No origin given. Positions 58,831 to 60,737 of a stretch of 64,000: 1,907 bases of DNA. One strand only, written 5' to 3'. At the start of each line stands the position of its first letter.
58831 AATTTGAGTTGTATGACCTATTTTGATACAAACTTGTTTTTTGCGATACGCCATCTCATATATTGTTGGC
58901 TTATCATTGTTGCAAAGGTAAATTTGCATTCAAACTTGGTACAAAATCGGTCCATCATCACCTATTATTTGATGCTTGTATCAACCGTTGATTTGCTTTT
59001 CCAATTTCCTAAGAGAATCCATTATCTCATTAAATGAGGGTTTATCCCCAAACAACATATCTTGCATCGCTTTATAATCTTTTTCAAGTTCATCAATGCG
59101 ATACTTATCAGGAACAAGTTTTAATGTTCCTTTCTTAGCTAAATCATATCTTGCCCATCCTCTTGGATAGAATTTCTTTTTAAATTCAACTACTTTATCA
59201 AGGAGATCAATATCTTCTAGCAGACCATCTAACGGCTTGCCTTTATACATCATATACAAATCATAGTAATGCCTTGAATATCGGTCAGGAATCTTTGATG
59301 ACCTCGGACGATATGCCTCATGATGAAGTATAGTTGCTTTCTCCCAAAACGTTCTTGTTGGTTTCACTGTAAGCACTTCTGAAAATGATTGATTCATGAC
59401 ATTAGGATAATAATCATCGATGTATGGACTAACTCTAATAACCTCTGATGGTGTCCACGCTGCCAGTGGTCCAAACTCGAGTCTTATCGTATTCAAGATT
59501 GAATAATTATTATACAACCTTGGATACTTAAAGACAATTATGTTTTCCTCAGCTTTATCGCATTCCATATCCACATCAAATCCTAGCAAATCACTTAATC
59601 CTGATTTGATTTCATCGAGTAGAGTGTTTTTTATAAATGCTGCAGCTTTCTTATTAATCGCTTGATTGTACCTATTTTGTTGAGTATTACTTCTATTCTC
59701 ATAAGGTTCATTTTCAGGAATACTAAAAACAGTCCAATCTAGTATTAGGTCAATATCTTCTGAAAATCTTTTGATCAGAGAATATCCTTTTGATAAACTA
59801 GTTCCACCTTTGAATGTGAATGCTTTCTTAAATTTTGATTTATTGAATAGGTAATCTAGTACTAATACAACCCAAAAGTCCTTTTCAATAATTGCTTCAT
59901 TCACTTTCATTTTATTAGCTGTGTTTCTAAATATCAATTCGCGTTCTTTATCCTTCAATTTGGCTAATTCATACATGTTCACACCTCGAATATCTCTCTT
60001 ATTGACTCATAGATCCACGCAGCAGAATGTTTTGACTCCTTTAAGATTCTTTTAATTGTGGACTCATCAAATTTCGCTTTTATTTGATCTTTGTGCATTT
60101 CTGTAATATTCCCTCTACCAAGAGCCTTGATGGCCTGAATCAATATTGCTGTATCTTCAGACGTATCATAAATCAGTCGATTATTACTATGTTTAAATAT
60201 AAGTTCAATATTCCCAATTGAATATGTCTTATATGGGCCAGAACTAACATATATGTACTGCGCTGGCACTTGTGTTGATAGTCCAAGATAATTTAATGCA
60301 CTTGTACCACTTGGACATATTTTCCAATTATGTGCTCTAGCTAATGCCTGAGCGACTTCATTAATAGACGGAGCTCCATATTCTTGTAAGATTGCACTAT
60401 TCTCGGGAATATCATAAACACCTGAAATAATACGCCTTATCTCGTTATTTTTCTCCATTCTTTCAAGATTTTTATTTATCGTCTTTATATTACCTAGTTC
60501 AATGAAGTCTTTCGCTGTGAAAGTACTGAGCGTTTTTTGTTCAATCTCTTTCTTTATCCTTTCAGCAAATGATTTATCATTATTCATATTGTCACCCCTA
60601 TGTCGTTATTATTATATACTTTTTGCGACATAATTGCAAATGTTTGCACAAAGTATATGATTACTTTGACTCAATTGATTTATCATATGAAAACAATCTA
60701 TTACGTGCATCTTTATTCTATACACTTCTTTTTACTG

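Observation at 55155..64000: Mosaic accessory island downstream of opp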

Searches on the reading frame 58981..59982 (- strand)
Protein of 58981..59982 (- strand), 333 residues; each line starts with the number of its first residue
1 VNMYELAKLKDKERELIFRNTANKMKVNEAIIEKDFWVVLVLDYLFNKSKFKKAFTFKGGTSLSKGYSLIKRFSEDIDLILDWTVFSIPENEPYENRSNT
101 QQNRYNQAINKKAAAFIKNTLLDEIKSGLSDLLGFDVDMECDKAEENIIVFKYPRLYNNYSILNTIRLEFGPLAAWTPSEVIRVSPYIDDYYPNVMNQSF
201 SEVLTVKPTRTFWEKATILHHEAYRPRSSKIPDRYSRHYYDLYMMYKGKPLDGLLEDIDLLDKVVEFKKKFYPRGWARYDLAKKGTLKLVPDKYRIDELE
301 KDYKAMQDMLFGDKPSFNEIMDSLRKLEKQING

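Call 3: search_protein_families(library=pfam, proteins=[window:58981-59982:-], max_evalue=0.01)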
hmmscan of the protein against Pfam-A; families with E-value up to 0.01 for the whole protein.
window:58981-59982:- (333 aa): 1 family
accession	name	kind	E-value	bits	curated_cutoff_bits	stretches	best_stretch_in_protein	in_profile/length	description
PF08843.17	AbiEii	-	9.8e-37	127.6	22.5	1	45-322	3-237/238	Nucleotidyl transferase AbiEii toxin, Type IV TA system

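Call 4: search_protein_families(library=padloc, proteins=[window:58981-59982:-], max_evalue=0.01)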
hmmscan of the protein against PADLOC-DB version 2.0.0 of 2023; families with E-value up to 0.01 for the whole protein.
window:58981-59982:- (333 aa): 24 families
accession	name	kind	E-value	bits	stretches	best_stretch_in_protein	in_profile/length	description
PDLC02289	AbiEii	-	3.9e-105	349.8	1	1-332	1-301/309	AbiEii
PDLC02315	AbiEii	-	4.7e-46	155.6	1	2-332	2-344/352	AbiEii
PDLC02292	AbiEii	-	6.3e-45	152.2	1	17-329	13-282/283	AbiEii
PDLC02297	AbiEii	-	3.3e-26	90.4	1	15-330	5-304/307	AbiEii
PDLC02322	AbiEii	-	4.9e-23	80.1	2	20-81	18-76/324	AbiEii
PDLC02302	AbiEii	-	3.1e-22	77.4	1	20-331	14-309/313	AbiEii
PDLC02316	AbiEii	-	1.3e-20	72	2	17-107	13-99/314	AbiEii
PDLC02304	AbiEii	-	4.2e-14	51.1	1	19-80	8-68/260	AbiEii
PDLC02317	AbiEii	-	1.3e-09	35.5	1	20-81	9-70/396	AbiEii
PDLC02323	AbiEii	-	1.3e-08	32.7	1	25-118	12-102/248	AbiEii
PDLC02294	AbiEii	-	2.5e-08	32.1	1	28-80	18-71/260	AbiEii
PDLC02299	AbiEii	-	5.5e-08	30.5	1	19-82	13-73/344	AbiEii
PDLC02303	AbiEii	-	9.9e-08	29.7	1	20-80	8-66/249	AbiEii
PDLC02307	AbiEii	-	3.1e-07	28.4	1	50-79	18-46/219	AbiEii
PDLC02321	AbiEii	-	1.1e-06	26.5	1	25-79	14-67/296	AbiEii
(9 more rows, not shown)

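Call 16: search_protein_families(library=ncbifam, proteins=[window:58981-59982:-], max_evalue=0.01)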
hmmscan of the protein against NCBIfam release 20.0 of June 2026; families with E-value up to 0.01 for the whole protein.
window:58981-59982:- (333 aa): 0 families

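Call 18: find_encoding_contigs(protein=window:58981-59982:-, flank=10000, max_places=10)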
Protein window:58981-59982:- (333 aa): no gene with exactly this product is on record in the collection.

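Call 28: search_protein_families(library=phrogs, proteins=[window:58981-59982:-], max_evalue=0.01)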
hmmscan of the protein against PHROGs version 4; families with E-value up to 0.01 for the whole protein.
window:58981-59982:- (333 aa): 1 family
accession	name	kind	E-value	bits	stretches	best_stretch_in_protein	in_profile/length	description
phrog_19731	-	unknown function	1e-21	78.6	1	11-326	9-309/314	-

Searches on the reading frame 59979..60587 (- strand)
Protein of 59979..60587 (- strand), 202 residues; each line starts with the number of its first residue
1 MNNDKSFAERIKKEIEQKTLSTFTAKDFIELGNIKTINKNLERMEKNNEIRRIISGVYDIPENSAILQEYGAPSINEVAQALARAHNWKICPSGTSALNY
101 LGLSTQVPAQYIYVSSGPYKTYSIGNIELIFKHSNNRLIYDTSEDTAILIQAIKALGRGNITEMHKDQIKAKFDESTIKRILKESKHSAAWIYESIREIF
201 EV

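Call 3: search_protein_families(library=pfam, proteins=[window:59979-60587:-], max_evalue=0.01)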
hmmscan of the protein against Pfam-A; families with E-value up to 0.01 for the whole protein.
window:59979-60587:- (202 aa): 1 family
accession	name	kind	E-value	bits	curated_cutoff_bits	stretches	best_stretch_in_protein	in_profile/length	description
PF19570.5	DUF6088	-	1e-32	113.7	25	1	11-179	2-170/172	Family of unknown function (DUF6088)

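Call 4: search_protein_families(library=padloc, proteins=[window:59979-60587:-], max_evalue=0.01)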
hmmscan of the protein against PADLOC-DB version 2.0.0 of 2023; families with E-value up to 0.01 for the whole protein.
window:59979-60587:- (202 aa): 19 families
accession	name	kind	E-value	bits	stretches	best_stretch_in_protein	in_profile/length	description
PDLC02226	AbiEi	-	2.4e-56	188.8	1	6-201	2-195/202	AbiEi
PDLC02233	AbiEi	-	6.4e-29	99.1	1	7-190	4-181/214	AbiEi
PDLC02264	AbiEi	-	9.9e-14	49.8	1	7-192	3-199/205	AbiEi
PDLC02229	AbiEi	-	1.2e-10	40.1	1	7-113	3-110/131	AbiEi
PDLC02236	AbiEi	-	2.5e-09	35.1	1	35-134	29-132/207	AbiEi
PDLC02246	AbiEi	-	6.7e-08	30.3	1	22-113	25-110/230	AbiEi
PDLC02225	AbiEi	-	2.6e-07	28.6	1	9-111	8-92/198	AbiEi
PDLC02267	AbiEi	-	1.4e-06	26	1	13-128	11-115/252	AbiEi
PDLC02232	AbiEi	-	1.7e-06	26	1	13-141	11-139/177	AbiEi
PDLC02265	AbiEi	-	2.5e-06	25.3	1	26-111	14-93/198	AbiEi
PDLC02247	AbiEi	-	3.7e-06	25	1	34-111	43-117/215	AbiEi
PDLC02283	AbiEi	-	3.4e-05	21.7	1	23-110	20-95/201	AbiEi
PDLC02258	AbiEi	-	9.9e-05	20.5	1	5-109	65-170/196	AbiEi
PDLC02242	AbiEi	-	0.00021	19.1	1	10-86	5-78/207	AbiEi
PDLC02235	AbiEi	-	0.00038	18.1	1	12-81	15-82/240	AbiEi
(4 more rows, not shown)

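Call 16: search_protein_families(library=ncbifam, proteins=[window:59979-60587:-], max_evalue=0.01)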
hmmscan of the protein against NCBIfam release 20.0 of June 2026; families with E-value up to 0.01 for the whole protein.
window:59979-60587:- (202 aa): 1 family
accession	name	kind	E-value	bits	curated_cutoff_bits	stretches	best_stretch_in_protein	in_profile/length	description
NF047376.1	TAA_AbiEi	equivalog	1.4e-05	24.8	150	1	18-146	16-145/172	type IV toxin-antitoxin system AbiEi family antitoxin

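Call 28: search_protein_families(library=phrogs, proteins=[window:59979-60587:-], max_evalue=0.01)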
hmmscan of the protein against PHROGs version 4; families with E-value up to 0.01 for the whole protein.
window:59979-60587:- (202 aa): 0 families
